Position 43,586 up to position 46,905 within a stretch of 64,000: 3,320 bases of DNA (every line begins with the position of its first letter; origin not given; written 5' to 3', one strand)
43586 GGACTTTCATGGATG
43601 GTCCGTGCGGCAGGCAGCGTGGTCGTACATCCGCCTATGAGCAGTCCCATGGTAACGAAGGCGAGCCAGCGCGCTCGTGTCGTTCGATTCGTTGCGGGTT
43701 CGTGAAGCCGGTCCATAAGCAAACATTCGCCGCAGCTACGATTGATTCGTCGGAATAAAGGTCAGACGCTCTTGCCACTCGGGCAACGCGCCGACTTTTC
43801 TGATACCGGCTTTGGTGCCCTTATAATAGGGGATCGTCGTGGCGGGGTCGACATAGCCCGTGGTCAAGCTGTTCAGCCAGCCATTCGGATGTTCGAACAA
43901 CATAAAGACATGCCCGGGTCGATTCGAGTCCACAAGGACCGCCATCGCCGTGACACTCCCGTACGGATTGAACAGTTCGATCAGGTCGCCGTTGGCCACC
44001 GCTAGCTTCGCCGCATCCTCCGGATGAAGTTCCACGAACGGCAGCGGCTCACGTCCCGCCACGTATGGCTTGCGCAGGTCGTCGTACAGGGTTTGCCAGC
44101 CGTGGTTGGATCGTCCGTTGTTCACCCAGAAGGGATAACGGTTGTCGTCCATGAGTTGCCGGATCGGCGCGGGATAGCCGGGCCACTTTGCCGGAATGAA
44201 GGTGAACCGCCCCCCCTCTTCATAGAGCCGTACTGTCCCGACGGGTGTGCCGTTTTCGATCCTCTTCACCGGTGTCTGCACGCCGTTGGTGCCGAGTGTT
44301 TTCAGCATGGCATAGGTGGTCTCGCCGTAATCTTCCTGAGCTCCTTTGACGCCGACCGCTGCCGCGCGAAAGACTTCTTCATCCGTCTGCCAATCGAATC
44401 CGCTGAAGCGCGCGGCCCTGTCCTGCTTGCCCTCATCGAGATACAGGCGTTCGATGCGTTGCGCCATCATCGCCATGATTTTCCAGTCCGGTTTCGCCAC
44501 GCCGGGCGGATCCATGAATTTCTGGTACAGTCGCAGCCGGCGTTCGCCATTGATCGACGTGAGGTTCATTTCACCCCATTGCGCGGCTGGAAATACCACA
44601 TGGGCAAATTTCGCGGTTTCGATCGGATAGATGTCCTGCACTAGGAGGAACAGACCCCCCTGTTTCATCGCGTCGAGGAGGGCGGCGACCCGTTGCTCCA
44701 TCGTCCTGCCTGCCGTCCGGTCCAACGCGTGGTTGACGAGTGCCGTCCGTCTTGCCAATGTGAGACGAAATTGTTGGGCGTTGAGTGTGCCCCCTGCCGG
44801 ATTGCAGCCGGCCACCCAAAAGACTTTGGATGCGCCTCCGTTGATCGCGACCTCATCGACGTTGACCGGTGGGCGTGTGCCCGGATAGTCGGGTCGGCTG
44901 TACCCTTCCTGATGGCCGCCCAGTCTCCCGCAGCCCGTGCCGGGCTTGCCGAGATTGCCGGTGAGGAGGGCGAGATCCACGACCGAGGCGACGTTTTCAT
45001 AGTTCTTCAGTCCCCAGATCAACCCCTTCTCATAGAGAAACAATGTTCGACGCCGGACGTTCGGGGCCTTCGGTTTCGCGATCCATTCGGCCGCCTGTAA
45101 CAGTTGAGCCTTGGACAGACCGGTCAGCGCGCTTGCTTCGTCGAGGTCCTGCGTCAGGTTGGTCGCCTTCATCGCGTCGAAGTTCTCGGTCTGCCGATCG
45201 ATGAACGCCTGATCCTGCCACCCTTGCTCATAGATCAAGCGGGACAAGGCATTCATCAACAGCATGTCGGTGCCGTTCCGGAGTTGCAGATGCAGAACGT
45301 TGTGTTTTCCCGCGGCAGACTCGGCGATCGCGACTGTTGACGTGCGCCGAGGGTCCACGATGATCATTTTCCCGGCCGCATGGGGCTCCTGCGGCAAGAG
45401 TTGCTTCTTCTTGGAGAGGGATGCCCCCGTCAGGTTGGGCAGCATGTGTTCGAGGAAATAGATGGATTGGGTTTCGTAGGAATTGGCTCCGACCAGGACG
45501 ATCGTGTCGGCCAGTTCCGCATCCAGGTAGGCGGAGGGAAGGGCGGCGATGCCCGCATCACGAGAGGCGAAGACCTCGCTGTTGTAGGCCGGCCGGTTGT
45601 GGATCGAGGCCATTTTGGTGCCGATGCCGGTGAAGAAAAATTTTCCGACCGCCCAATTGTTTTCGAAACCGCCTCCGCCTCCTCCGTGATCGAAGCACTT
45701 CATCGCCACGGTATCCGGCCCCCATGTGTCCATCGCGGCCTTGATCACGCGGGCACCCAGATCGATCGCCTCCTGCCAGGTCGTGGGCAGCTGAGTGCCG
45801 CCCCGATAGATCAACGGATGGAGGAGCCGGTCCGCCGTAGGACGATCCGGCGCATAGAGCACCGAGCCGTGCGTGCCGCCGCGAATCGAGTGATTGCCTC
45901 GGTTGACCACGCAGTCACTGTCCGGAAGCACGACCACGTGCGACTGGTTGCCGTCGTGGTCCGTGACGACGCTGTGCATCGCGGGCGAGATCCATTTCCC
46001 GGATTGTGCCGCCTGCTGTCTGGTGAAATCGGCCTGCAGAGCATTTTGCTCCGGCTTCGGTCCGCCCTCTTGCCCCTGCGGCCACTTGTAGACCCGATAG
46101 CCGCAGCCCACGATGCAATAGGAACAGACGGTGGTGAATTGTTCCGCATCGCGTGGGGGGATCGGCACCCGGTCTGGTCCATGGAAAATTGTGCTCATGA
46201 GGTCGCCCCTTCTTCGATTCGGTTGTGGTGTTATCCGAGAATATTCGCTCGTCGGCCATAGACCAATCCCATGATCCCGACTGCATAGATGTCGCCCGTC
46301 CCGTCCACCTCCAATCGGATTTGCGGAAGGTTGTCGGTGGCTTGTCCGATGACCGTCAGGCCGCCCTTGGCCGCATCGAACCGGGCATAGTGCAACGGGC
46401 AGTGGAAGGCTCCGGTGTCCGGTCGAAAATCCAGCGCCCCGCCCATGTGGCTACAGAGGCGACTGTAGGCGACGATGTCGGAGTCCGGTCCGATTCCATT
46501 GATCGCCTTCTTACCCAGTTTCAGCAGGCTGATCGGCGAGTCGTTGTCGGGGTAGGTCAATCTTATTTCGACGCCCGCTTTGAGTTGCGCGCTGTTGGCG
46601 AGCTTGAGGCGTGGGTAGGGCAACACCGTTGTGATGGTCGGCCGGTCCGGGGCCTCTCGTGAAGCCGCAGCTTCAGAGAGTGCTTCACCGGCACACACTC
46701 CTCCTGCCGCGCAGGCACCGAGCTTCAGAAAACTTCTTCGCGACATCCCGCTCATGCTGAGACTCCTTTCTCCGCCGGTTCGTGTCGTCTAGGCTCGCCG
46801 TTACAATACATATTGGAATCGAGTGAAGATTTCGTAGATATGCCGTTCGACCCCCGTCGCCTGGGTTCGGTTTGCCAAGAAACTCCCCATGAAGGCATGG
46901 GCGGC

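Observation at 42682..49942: Atypical arsenite-oxidation operon: arsR - PiT - porin - aioB - aioA - lipoprotein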

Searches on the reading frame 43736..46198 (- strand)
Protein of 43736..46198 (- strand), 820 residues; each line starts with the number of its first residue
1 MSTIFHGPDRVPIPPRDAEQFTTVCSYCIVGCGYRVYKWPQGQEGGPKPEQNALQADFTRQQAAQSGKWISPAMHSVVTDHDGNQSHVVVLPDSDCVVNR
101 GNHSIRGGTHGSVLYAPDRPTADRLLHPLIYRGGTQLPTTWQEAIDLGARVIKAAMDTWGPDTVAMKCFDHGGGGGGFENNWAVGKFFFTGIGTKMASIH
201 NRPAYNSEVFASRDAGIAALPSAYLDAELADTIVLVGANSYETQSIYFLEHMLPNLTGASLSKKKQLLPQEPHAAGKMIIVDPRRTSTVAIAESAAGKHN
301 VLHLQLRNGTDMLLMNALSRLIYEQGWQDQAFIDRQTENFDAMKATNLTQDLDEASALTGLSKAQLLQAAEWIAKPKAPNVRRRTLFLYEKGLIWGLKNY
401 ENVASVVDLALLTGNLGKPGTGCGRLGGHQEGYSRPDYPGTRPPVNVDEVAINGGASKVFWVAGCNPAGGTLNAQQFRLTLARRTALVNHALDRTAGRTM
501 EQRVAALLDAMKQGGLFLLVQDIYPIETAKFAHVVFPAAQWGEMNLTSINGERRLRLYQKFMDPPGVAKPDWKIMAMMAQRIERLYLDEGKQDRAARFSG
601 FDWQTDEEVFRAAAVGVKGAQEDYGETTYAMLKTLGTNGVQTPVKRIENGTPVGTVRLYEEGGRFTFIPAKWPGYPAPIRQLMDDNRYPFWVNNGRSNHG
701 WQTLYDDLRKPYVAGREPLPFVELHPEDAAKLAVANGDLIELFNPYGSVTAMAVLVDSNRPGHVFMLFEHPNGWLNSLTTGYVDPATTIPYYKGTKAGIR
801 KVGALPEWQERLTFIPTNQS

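Call 4: search_protein_families(library=pfam, proteins=[window:43736-46198:-], max_evalue=0.01)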
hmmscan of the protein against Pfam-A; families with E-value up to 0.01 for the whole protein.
window:43736-46198:- (820 aa): 3 families
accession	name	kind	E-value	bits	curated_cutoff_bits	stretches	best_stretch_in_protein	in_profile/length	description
PF18465.7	Rieske_3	-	3.7e-41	139.8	25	1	25-121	1-96/96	Rieske 3Fe-4S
PF00384.28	Molybdopterin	-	7.2e-29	101.3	24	1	124-579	1-351/353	Molybdopterin oxidoreductase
PF01568.27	Molydop_binding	-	2.2e-22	79.6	26.8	1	690-795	1-109/110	Molydopterin dinucleotide binding domain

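Call 5: search_protein_families(library=ncbifam, proteins=[window:43736-46198:-], max_evalue=0.01)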
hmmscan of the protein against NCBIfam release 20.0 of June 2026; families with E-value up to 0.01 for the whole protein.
window:43736-46198:- (820 aa): 25 families
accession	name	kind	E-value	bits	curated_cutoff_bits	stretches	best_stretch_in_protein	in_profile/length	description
TIGR02693.1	arsenite_ox_L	equivalog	0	1039.7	359.05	1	10-802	1-806/806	arsenate reductase (azurin) large subunit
TIGR01591.1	Fdh-alpha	equivalog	5.6e-72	242.8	666.25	1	88-797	22-670/672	formate dehydrogenase subunit alpha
NF047855.1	AssmNtatRedNasC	equivalog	3.8e-50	170.9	1100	2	122-432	75-352/708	assimilatory nitrate reductase catalytic subunit NasC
NF041323.1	Nitr_red_NasA_Halo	equivalog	5.1e-39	134.3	1000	1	116-794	43-667/673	assimilatory nitrate reductase NasA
NF010055.0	PRK13532.1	equivalog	5.9e-25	87.6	904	3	87-247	65-224/830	nitrate reductase catalytic subunit NapA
TIGR01706.1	NAPA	equivalog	4.3e-24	84.9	930.55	3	338-581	326-570/830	periplasmic nitrate reductase subunit alpha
TIGR00509.1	bisC_fam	subfamily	4e-23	81.6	1017.55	2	138-591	73-520/772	molybdopterin guanine dinucleotide-containing S/N-oxide reductase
TIGR01701.1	Fdhalpha-like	subfamily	1.1e-20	73.4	582.15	1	124-430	99-393/744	FdhF/YdeP family oxidoreductase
TIGR01553.1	formate-DH-alph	equivalog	3.6e-19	68.1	814.2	3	343-431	362-448/1009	formate dehydrogenase-N subunit alpha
TIGR03479.1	DMSO_red_II_alp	subfamily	2.2e-16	59.1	984.75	2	683-769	775-860/913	molybdopterin-dependent oxidoreductase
TIGR02166.1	dmsA_ynfE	subfamily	6e-16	57.7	777.7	1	105-582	90-557/794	DMSO/selenate family reductase complex A subunit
NF012032.0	PRK15488.1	equivalog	2.7e-12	45.5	694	1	257-366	209-310/759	thiosulfate reductase PhsA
NF041513.1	formate_DH_Act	exception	2.4e-11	42.2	1400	1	454-609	568-714/1067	formate dehydrogenase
NF005895.0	PRK07860.1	equivalog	9.5e-11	40.4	802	1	121-249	288-409/811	NADH-quinone oxidoreductase subunit G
TIGR01973.1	NuoG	equivalog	5.8e-10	38.6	470.05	1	509-577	537-605/606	NADH-quinone oxidoreductase subunit NuoG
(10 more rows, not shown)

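Call 94: search_solved_structures(query=window:43736-46198:-, max_evalue=1e-50, show_alignments=1)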
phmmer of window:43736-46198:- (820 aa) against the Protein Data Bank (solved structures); distinct sequences matched with E-value up to 1e-50: 11.
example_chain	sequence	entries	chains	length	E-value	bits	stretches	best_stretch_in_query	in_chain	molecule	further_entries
1g8j_A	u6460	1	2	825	1.5e-227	760.9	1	9-814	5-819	ARSENITE OXIDASE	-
8rtm_A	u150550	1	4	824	2.2e-227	760.4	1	9-814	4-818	Arsenite oxidase subunit AioA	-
1g8k_A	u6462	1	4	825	5.4e-227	759.1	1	9-814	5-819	ARSENITE OXIDASE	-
8rtl_E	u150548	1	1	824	5.6e-227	759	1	8-814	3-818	Arsenite oxidase subunit AioA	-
8rtl_G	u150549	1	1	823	6e-227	758.9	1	9-814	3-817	Arsenite oxidase subunit AioA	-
8cff_A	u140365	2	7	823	6.5e-227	758.8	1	9-814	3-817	Arsenite oxidase subunit AioA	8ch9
8cgs_A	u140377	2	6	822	7.4e-227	758.6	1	9-814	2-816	Arsenite oxidase subunit AioA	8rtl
8ch9_G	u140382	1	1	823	1.2e-226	757.9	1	9-814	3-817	Arsenite oxidase subunit AioA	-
4aay_A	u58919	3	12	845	1.2e-219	734.7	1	9-814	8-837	AROA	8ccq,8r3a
5nqd_A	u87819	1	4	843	1.3e-219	734.6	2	349-814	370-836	AroA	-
8ed4_A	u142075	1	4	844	1.3e-219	734.6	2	349-814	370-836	AroA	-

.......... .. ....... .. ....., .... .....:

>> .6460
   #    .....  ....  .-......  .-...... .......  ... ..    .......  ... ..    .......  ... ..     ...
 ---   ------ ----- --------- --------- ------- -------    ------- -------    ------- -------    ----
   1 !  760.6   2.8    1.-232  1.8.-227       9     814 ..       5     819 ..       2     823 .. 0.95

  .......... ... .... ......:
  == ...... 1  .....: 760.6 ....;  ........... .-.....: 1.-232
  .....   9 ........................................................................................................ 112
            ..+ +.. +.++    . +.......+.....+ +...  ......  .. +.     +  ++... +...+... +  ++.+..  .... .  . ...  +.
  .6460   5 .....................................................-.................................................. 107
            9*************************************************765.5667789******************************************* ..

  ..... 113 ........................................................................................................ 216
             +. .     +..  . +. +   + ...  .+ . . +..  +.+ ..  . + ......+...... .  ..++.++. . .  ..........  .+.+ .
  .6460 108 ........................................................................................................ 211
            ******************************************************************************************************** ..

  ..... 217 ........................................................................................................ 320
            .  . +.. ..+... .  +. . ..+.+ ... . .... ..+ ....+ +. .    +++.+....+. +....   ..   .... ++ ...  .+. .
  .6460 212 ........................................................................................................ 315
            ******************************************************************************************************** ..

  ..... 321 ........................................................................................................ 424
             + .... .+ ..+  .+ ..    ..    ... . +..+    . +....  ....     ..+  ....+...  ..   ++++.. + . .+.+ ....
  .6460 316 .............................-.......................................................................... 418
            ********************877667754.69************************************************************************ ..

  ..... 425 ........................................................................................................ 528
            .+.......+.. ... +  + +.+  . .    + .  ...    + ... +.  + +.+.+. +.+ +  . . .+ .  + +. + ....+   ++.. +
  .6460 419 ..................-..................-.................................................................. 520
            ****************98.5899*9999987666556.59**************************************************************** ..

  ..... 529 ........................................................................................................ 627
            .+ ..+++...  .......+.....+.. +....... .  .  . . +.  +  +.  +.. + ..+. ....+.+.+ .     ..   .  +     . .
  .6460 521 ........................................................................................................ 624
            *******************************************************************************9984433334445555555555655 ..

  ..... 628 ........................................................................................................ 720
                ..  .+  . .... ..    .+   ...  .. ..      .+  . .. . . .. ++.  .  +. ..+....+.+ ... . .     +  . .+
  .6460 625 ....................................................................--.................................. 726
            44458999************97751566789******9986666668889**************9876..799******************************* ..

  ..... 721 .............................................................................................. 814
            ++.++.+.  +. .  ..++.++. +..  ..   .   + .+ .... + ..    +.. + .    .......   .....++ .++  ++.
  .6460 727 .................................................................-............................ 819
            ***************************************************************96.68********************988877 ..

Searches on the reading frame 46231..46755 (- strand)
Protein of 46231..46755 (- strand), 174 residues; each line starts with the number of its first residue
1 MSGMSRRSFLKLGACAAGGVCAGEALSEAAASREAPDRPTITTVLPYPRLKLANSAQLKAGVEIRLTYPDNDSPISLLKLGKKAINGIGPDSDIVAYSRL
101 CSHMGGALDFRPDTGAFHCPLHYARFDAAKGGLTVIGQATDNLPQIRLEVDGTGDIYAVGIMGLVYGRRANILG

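Call 4: search_protein_families(library=pfam, proteins=[window:46231-46755:-], max_evalue=0.01)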
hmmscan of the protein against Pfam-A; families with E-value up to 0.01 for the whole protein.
window:46231-46755:- (174 aa): 2 families
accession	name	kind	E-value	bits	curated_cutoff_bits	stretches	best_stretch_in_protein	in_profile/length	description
PF00355.32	Rieske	-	8.2e-07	29.3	20.3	1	84-141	32-82/88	Rieske [2Fe-2S] domain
PF10518.14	TAT_signal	-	0.0019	18.5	22.7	1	4-18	2-18/21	TAT (twin-arginine translocation) pathway signal sequence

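Call 5: search_protein_families(library=ncbifam, proteins=[window:46231-46755:-], max_evalue=0.01)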
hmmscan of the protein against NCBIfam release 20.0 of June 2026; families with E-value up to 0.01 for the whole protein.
window:46231-46755:- (174 aa): 8 families
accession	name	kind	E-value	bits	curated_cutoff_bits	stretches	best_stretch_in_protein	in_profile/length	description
TIGR02694.1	arsenite_ox_S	equivalog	1.4e-45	154.3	95.65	1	45-172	2-129/129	arsenate reductase (azurin) small subunit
NF050121.1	bc1_QcrA_actin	exception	4.9e-12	46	275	1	92-158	238-305/319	cytochrome bc1 complex Rieske iron-sulfur subunit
TIGR03171.1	soxL2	equivalog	1.8e-07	30.4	582.1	1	117-165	233-283/321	Rieske iron-sulfur protein SoxL2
TIGR01416.1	Rieske_proteo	equivalog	4.2e-05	23.6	97.4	0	94-129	109-147/176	ubiquinol-cytochrome c reductase iron-sulfur subunit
NF045928.1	Cytb6fFeSPetC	equivalog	0.001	18.5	250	1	98-153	105-158/179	cytochrome b6-f complex iron-sulfur subunit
NF042948.2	3PPDioc_HcaC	equivalog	0.0012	19.1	150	1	83-152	25-95/105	3-phenylpropionate/cinnamic acid dioxygenase ferredoxin subunit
NF010001.0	PRK13474.1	subfamily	0.0028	17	154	0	99-151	105-155/178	cytochrome b6-f complex iron-sulfur subunit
TIGR01409.1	TAT_signal_seq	domain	0.0035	17.6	16.7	0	5-23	2-18/29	twin-arginine translocation signal domain-containing protein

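Call 95: search_solved_structures(query=window:46231-46755:-, max_evalue=0.00001, show_alignments=1)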
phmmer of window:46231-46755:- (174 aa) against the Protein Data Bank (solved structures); distinct sequences matched with E-value up to 0.00001: 13.
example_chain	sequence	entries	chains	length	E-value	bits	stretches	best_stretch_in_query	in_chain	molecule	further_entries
8r3a_B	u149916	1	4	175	3e-37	131.5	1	4-173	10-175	Arsenite oxidase small subunit AioB Rieske [2Fe-2S] cluster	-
4aay_B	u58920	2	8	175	2.2e-36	128.7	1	4-173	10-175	AROB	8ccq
8cff_B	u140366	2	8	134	1.8e-34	122.5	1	42-173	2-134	Arsenite oxidase subunit AioB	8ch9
8cgs_B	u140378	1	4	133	2.7e-34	121.9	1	43-173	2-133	AioB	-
8rtl_B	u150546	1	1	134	4.7e-34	121.1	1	42-173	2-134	Arsenite oxidase subunit AioB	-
8rtl_D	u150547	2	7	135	6.2e-34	120.7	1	43-173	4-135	Arsenite oxidase subunit AioB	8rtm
5nqd_B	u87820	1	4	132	2.7e-33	118.6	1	46-173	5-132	Arsenite oxidase small subunit AioB Rieske [2Fe-2S] cluster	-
8ed4_B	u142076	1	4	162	5.3e-33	117.7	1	40-173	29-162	AroB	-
1g8k_B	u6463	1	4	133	3.6e-32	114.9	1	43-173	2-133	ARSENITE OXIDASE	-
1g8j_B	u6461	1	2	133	1.8e-31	112.7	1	43-173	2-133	ARSENITE OXIDASE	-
1jm1_A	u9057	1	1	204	3.9e-09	40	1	83-162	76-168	Rieske iron-sulfur protein soxF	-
7q21_A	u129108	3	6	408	1.3e-07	35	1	92-160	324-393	Cytochrome bc1 complex Rieske iron-sulfur subunit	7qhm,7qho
9wcx_V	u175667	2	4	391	3.7e-06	30.3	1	92-160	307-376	Cytochrome bc1 complex Rieske iron-sulfur subunit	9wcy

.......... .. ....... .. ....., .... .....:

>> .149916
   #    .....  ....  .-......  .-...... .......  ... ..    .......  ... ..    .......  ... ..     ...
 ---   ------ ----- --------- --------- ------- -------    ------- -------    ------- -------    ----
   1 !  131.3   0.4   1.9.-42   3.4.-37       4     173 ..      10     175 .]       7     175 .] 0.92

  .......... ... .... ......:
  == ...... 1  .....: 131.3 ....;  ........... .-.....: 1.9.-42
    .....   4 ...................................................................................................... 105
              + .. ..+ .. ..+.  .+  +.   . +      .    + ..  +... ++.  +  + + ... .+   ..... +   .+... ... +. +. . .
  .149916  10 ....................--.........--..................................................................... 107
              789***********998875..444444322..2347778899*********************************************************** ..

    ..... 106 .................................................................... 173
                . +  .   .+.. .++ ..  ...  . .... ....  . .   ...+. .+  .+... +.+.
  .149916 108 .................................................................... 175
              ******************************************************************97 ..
